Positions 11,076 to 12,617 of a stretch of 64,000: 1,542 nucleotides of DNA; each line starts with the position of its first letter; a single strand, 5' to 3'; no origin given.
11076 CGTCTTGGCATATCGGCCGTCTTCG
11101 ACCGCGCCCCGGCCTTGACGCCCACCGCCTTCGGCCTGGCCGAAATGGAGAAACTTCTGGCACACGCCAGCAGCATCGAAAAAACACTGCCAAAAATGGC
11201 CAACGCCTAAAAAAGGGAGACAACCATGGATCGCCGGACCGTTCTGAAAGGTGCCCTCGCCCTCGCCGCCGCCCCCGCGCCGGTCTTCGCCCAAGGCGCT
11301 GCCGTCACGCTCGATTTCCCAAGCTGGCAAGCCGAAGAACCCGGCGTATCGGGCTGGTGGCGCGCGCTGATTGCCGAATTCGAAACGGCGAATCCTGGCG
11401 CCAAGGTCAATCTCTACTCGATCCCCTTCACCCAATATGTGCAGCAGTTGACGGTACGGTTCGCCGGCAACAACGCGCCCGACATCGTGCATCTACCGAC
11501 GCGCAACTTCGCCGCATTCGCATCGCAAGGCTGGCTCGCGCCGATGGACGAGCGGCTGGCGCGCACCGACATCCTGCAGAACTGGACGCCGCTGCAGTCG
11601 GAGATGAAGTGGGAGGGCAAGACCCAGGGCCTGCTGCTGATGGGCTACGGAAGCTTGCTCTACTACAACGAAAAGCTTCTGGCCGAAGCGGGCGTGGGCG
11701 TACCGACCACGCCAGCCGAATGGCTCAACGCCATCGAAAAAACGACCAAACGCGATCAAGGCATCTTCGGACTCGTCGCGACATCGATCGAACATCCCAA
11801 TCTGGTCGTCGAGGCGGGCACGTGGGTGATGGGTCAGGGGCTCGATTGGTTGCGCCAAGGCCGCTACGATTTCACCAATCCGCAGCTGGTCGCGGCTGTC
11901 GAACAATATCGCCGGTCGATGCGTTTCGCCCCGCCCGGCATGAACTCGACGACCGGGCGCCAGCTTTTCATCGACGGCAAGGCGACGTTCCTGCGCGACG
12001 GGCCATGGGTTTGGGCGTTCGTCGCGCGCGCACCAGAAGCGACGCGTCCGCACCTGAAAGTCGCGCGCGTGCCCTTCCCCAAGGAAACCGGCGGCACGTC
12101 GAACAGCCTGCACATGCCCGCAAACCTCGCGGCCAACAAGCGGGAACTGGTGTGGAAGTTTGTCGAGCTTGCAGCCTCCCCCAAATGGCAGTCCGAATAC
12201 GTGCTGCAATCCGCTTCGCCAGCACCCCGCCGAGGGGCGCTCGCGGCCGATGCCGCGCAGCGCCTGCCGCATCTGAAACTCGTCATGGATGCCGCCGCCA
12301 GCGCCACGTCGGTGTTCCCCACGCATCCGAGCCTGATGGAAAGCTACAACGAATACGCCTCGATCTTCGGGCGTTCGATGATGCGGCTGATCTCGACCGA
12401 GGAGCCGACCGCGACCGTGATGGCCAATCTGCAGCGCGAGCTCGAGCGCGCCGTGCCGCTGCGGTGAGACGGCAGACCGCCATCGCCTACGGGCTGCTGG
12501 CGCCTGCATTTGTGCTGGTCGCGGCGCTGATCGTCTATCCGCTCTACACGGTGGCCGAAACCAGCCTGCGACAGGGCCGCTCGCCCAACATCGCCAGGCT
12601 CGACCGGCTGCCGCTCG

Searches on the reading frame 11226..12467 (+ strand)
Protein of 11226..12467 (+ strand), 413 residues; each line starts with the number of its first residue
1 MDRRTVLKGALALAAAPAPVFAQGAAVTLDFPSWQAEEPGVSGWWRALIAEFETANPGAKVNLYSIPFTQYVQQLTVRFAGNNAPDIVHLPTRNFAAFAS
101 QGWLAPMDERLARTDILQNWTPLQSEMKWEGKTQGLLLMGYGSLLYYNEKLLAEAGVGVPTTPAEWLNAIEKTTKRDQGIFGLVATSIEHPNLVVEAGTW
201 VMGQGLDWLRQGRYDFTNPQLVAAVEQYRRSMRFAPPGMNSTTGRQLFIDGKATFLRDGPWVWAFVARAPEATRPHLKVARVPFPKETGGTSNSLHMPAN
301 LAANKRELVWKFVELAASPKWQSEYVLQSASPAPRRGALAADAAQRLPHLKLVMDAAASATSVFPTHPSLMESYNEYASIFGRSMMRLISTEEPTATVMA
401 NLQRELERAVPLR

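Call 29: find_encoding_contigs(protein=window:11226-12467:+, flank=10000, max_places=1)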
Protein window:11226-12467:+ (413 aa): 3 contigs read that carry it; 1 place shown.
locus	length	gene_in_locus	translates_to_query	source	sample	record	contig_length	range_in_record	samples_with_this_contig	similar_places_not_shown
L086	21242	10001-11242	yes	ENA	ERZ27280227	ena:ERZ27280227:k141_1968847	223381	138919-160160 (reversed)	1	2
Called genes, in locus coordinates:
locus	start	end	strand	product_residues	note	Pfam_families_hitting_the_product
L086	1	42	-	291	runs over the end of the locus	PF01263:Aldose_epim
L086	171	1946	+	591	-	PF09339:HTH_IclR, PF12802:MarR_2 (weak), PF13412:HTH_24 (faint), PF13545:HTH_Crp_2 (faint), PF01614:IclR_C, PF08450:SGL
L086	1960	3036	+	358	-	PF00005:ABC_tran, PF08402:TOBE_2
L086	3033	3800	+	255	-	PF23441:SDR, PF00106:adh_short, PF08659:KR, PF13561:adh_short_C2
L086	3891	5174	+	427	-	PF13416:SBP_bac_8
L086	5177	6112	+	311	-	PF00528:BPD_transp_1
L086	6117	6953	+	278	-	PF00528:BPD_transp_1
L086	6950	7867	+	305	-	PF00701:DHDPS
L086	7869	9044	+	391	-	PF02746:MR_MLE_N, PF13378:MR_MLE_C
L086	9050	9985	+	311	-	PF00701:DHDPS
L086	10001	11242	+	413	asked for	PF01547:SBP_bac_1, PF13416:SBP_bac_8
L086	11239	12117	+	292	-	PF00528:BPD_transp_1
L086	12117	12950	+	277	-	PF00528:BPD_transp_1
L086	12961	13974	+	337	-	-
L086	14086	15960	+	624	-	PF04290:DctQ, PF06808:DctM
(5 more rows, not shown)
